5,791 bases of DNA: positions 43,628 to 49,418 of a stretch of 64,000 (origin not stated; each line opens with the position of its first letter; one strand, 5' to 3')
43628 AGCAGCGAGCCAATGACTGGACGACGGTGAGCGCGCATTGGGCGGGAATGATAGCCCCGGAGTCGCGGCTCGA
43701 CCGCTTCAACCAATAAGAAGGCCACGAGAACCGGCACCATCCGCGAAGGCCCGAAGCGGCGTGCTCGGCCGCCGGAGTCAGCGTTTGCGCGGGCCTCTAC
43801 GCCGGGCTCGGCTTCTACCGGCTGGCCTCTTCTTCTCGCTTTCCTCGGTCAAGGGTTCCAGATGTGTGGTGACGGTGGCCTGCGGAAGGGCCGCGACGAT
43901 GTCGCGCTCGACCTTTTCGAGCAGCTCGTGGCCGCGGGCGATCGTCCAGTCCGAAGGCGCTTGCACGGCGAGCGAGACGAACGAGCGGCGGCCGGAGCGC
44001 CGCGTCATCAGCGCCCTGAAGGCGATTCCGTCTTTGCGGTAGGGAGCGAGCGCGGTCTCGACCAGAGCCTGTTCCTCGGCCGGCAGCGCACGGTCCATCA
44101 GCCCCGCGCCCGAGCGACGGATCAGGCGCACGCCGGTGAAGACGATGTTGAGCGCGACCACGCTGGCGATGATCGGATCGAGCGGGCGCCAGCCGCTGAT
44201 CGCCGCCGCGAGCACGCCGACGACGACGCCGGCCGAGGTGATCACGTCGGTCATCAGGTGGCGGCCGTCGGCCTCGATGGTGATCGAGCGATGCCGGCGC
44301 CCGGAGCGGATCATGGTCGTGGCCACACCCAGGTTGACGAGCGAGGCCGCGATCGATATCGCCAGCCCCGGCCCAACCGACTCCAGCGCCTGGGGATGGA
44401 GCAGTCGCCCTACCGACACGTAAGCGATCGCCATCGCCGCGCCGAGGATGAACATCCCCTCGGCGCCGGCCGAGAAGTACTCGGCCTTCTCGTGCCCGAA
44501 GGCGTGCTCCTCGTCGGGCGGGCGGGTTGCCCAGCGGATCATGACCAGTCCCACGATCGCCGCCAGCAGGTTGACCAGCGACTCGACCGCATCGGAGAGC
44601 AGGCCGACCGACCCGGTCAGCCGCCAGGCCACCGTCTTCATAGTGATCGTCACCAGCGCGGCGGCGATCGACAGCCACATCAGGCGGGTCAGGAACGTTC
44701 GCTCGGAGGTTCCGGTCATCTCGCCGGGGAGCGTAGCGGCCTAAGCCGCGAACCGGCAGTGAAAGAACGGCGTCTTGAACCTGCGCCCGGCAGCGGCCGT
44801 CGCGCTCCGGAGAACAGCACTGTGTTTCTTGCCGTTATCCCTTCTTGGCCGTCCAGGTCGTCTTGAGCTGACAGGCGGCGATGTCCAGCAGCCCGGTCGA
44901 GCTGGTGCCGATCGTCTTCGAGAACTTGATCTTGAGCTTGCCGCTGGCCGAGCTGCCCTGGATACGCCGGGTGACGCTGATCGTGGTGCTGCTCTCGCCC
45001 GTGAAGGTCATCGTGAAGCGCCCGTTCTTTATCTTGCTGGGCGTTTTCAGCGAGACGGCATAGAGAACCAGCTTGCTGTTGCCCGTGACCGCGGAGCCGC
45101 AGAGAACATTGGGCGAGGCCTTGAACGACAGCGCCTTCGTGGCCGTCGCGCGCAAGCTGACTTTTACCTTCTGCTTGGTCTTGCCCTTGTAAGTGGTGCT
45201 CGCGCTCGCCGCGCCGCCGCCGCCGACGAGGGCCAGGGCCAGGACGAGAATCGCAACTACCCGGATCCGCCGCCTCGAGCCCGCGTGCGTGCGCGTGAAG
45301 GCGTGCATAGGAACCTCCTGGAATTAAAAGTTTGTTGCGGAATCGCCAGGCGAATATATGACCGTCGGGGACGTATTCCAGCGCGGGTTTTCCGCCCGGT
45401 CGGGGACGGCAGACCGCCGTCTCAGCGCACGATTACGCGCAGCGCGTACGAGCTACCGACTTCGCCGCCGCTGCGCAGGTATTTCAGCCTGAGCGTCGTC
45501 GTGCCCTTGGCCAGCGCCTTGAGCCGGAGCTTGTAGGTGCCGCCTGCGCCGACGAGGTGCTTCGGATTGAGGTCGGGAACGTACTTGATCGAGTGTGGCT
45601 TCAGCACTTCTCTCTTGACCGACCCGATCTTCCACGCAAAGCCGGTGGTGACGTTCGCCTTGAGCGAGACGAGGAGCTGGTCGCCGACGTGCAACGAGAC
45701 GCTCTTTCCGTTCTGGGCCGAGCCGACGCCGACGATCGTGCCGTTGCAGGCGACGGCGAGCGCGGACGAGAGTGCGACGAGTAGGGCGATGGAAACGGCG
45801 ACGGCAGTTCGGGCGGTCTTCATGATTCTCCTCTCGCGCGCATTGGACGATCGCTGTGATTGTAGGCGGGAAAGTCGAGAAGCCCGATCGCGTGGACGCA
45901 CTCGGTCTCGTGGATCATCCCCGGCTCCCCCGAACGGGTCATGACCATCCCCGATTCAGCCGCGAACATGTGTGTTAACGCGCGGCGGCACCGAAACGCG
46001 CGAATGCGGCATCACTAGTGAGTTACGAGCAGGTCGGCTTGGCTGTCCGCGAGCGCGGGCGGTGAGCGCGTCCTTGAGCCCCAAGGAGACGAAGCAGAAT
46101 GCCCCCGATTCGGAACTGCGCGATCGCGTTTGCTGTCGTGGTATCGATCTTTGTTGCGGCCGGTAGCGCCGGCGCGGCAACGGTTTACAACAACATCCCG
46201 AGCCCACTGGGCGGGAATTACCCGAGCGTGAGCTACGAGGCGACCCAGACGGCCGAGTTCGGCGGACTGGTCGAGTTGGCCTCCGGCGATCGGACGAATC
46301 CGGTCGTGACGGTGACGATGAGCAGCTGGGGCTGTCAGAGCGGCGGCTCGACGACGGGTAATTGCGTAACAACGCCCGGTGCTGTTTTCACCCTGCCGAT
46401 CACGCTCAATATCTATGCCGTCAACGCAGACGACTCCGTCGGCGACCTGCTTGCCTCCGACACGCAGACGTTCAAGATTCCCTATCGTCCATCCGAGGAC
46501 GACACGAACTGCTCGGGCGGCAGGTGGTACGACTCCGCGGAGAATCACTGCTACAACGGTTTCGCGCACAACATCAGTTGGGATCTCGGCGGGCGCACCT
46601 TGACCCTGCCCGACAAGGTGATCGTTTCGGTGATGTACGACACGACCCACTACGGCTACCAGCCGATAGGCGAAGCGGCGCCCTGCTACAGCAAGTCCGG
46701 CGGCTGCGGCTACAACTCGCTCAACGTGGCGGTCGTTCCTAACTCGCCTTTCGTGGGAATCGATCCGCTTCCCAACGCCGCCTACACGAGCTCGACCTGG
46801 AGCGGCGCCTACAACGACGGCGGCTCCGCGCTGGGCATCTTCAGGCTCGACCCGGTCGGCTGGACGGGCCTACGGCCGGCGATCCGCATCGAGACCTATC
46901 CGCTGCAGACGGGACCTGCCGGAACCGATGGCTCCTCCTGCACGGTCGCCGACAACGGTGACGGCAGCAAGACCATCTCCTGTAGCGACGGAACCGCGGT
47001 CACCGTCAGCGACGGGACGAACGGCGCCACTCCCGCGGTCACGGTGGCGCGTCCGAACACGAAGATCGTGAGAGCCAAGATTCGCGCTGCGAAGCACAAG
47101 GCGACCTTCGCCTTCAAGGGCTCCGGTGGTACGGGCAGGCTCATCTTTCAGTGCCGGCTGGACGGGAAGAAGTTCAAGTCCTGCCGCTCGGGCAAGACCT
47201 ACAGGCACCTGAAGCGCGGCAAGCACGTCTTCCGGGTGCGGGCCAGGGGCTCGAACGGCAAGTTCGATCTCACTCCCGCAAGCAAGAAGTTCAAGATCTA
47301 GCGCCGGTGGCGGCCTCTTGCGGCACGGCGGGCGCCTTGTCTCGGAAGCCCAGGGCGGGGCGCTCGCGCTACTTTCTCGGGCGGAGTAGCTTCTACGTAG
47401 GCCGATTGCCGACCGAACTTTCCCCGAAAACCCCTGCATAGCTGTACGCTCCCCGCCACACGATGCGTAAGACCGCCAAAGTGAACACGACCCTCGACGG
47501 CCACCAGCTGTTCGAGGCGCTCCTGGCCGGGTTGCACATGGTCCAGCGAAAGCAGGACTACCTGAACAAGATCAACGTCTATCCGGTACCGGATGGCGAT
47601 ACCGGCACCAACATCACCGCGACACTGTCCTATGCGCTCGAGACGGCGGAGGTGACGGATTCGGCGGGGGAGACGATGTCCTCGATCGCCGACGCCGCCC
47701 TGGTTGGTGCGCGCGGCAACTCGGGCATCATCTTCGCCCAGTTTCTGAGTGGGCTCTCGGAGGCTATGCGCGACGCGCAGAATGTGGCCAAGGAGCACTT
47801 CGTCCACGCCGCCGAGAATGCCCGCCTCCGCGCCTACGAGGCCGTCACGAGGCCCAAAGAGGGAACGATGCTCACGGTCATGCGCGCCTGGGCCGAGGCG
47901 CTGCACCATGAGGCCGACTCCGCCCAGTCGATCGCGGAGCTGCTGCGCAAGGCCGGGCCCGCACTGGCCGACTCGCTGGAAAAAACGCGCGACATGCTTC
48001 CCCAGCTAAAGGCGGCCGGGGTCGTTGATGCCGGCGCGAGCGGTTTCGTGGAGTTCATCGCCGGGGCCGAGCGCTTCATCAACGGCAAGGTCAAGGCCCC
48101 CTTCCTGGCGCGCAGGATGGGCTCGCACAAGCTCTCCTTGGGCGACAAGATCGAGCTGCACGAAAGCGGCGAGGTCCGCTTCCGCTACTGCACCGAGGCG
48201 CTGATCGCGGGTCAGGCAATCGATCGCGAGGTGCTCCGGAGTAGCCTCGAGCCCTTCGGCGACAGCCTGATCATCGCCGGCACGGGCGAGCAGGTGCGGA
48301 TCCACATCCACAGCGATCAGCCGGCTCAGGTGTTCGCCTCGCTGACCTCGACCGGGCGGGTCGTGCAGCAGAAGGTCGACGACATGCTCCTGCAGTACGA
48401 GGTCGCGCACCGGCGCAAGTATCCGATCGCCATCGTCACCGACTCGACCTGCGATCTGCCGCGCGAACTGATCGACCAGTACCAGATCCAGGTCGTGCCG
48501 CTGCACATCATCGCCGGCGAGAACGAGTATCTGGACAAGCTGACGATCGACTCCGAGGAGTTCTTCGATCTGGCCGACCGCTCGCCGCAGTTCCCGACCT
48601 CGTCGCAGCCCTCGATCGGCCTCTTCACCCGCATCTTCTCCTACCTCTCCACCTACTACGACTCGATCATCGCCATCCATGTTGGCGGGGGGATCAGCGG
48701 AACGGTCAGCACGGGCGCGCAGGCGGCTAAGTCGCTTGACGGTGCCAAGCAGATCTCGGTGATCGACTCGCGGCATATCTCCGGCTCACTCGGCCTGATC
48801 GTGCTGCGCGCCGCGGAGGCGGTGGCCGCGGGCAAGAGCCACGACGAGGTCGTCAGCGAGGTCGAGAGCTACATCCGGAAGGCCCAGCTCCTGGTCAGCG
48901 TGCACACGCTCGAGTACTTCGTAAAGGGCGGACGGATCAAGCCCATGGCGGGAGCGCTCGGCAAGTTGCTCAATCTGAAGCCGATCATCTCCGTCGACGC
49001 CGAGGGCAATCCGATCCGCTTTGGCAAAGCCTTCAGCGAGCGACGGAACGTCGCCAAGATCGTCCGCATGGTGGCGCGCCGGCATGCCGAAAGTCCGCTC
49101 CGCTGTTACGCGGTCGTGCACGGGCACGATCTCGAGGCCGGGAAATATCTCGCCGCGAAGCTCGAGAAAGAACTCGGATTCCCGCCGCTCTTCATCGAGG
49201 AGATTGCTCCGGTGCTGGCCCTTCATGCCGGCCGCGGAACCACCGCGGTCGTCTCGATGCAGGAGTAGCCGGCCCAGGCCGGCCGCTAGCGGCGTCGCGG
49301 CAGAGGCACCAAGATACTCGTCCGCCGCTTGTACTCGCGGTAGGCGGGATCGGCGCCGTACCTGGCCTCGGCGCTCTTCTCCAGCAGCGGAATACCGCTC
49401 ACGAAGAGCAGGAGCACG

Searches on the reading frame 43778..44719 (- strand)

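Call 9: search_protein_families(library=pfam, proteins=[window:43778-44719:-], max_evalue=0.001)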
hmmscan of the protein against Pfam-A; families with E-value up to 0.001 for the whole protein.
window:43778-44719:- (313 aa): 2 families
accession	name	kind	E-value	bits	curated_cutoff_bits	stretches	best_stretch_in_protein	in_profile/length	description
PF01545.26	Cation_efflux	-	1.7e-42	145.9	26.6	1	14-208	1-198/198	Cation efflux family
PF16916.11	ZT_dimer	-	2.3e-13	50.4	26.7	1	213-289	2-77/78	Dimerisation domain of Zinc Transporter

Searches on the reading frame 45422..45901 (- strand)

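Call 9: search_protein_families(library=pfam, proteins=[window:45422-45901:-], max_evalue=0.001)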
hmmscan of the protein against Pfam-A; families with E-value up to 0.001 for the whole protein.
window:45422-45901:- (159 aa): 1 family
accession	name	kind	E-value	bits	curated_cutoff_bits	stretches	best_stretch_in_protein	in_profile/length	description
PF09394.16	Inhibitor_I42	-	4.5e-19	69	27.2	1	70-148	2-80/91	Chagasin family peptidase inhibitor I42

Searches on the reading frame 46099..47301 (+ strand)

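Call 9: search_protein_families(library=pfam, proteins=[window:46099-47301:+], max_evalue=0.001)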
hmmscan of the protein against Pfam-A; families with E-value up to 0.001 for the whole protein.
window:46099-47301:+ (400 aa): 0 families

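Call 60: search_protein_families(library=ncbifam, proteins=[window:46099-47301:+], max_evalue=0.001)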
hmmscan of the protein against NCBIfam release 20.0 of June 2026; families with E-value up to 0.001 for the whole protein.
window:46099-47301:+ (400 aa): 1 family
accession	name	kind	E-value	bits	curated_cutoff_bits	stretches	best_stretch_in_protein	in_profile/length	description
TIGR04203.1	RPT_S_cricet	repeat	0.00025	21.2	60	1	280-309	3-37/38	TIGR04203-type repeat-containing surface protein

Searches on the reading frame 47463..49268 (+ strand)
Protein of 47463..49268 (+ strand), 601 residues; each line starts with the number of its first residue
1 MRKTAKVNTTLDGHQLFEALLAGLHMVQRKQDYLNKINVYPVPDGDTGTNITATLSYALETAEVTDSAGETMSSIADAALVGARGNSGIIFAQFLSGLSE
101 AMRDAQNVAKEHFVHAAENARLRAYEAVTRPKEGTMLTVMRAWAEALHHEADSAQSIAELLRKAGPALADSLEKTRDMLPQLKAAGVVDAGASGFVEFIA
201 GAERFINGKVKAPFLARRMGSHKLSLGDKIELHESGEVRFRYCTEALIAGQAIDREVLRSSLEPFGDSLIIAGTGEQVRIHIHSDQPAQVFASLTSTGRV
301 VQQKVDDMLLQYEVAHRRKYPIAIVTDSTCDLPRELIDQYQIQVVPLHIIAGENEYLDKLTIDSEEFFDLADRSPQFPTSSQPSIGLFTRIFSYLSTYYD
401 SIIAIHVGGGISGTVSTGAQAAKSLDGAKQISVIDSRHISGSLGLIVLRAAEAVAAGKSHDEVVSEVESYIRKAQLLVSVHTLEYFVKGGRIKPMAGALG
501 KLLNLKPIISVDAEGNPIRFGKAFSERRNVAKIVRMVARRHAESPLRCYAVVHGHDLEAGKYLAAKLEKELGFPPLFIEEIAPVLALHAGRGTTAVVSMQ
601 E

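Call 8: search_protein_families(library=pfam, proteins=[window:47463-49268:+], max_evalue=0.001)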
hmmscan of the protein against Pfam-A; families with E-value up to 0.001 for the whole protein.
window:47463-49268:+ (601 aa): 3 families
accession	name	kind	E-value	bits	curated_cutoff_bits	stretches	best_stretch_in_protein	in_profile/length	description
PF02645.21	DegV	-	5.3e-71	239.6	27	1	322-599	2-278/280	Uncharacterised protein, DegV family COG1307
PF02734.22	Dak2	-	2.5e-38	132.2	27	1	41-202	1-172/174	DAK2 domain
PF21645.3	FakA-like_M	-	8.3e-20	70.8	24.9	1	240-313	2-78/80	Fatty acid kinase subunit A-like, middle domain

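Call 60: search_protein_families(library=ncbifam, proteins=[window:47463-49268:+], max_evalue=0.001)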
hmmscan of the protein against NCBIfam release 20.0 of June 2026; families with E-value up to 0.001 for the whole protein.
window:47463-49268:+ (601 aa): 7 families
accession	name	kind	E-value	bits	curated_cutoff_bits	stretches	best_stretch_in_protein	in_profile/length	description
TIGR03599.1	YloV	subfamily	5.4e-82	276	396.1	1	19-318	4-302/530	DAK2 domain fusion protein YloV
TIGR00762.1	DegV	domain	6.9e-79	264.9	99.7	1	322-597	1-274/276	DegV family EDD domain-containing protein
NF038248.1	FakA_VfrB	equivalog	4.4e-51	173.9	975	1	11-313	3-312/549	fatty acid kinase catalytic subunit FakA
NF038249.1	fatty_FakB1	equivalog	1.2e-42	146.1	350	1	322-596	3-277/286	fatty acid kinase binding subunit FakB1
NF011049.0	PRK14479.1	subfamily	3.7e-13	48.9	492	1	8-199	356-559/568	dihydroxyacetone kinase family protein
TIGR02361.1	dak_ATP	equivalog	3.7e-08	32.4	574.95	1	6-185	375-555/583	glycerone kinase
TIGR02365.1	dha_L_ycgS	equivalog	7.4e-07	29.1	138.3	1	25-179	10-163/196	dihydroxyacetone kinase subunit DhaL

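Call 61: search_solved_structures(query=window:47463-49268:+, max_evalue=0.00001)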
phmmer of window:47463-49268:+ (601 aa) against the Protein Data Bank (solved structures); distinct sequences matched with E-value up to 0.00001: 29.
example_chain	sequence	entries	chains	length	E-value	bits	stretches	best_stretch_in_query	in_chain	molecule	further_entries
7w7h_A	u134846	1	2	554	1.1e-41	146.4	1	20-314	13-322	Predicted kinase related to dihydroxyacetone kinase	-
2dt8_A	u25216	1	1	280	1.1e-35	126.7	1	322-594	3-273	DegV family protein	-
3fys_A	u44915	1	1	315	6.4e-35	124.1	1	318-594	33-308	Protein degV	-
4x9x_A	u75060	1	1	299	1.2e-32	116.6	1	323-599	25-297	DegV domain-containing protein MW1315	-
7ed6_A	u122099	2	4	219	1.4e-31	113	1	28-203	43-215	Probable kinase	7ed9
1pzx_A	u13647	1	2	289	6.1e-29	104.4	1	320-597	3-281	Hypothetical protein APC36103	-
8vip_A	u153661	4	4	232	3.2e-28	102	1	11-208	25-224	FATTY ACID KINASE A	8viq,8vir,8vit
6dj6_A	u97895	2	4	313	4.3e-28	101.5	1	321-541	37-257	Fatty Acid Kinase (Fak) B2 protein (SPR1019)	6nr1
7rm7_A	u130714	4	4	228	4.8e-28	101.4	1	11-206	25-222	Fatty Acid Kinase A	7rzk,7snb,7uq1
7sg3_A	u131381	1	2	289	2.2e-27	99.2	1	321-593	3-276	Fatty Acid Kinase B1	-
7w7h_E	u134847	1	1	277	6.5e-27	97.7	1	322-522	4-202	Uncharacterized protein conserved in bacteria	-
6mh9_A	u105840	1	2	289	9.8e-27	97.1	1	321-593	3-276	Fatty Acid Kinase (Fak) B1 protein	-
6nm1_A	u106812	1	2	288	1.2e-26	96.7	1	322-593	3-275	Fatty acid Kinase (Fak) B1 protein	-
2g7z_A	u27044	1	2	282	1.7e-26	96.3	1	322-597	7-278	conserved hypothetical protein SPy1493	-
5woo_A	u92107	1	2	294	3.2e-26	95.4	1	321-593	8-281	EDD domain protein, DegV family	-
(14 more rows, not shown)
